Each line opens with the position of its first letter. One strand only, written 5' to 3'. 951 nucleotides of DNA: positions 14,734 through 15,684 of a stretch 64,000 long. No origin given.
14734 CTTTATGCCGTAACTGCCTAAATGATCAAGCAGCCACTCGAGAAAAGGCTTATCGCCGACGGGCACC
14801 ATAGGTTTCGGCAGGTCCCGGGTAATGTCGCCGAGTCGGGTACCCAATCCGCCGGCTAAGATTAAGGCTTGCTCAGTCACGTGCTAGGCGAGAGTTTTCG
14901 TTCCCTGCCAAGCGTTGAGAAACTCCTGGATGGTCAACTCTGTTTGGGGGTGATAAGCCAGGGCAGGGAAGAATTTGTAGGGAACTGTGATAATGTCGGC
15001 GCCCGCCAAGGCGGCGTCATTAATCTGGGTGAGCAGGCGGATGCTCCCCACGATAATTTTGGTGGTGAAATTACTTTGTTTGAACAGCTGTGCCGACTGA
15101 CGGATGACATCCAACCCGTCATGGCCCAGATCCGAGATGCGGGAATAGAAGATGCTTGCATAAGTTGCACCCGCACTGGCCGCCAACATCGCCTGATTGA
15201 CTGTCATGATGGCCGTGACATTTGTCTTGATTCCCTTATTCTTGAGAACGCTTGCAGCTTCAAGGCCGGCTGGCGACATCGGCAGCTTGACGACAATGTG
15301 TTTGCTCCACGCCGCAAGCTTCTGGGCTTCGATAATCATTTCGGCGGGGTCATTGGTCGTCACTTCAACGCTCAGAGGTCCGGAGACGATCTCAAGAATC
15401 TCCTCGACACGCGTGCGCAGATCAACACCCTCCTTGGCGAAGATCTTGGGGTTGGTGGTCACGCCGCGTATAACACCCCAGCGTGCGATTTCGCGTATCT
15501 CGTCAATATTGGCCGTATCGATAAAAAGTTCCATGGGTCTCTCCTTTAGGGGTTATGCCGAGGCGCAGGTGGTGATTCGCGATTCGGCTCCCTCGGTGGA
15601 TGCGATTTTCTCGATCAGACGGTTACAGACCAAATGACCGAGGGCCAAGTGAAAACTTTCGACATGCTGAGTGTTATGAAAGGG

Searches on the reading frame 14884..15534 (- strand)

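Call 11: search_protein_families(library=pfam, proteins=[window:14884-15534:-], max_evalue=0.0001)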
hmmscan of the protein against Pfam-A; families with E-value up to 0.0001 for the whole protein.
window:14884-15534:- (216 aa): 1 family
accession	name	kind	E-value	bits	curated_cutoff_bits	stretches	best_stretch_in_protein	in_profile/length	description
PF00923.25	TAL_FSA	-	3.3e-53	181.3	27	1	3-202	1-242/285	Transaldolase/Fructose-6-phosphate aldolase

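Call 87: search_protein_families(library=ncbifam, proteins=[window:14884-15534:-], max_evalue=1e-20)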
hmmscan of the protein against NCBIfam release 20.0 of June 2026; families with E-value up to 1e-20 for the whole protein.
window:14884-15534:- (216 aa): 4 families
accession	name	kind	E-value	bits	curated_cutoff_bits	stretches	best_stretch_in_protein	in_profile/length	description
TIGR00875.1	fsa_talC_mipB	equivalog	1.8e-68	230.1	245.95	1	1-210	1-210/213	fructose-6-phosphate aldolase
NF009296.0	PRK12653.1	subfamily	7e-39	133.9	306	1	1-212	1-214/220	fructose-6-phosphate aldolase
NF009299.0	PRK12656.1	equivalog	1.7e-36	125.8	214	1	1-212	1-216/222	fructose-6-phosphate aldolase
TIGR02134.1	transald_staph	equivalog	1.4e-25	90.4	281.95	1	2-188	7-202/236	transaldolase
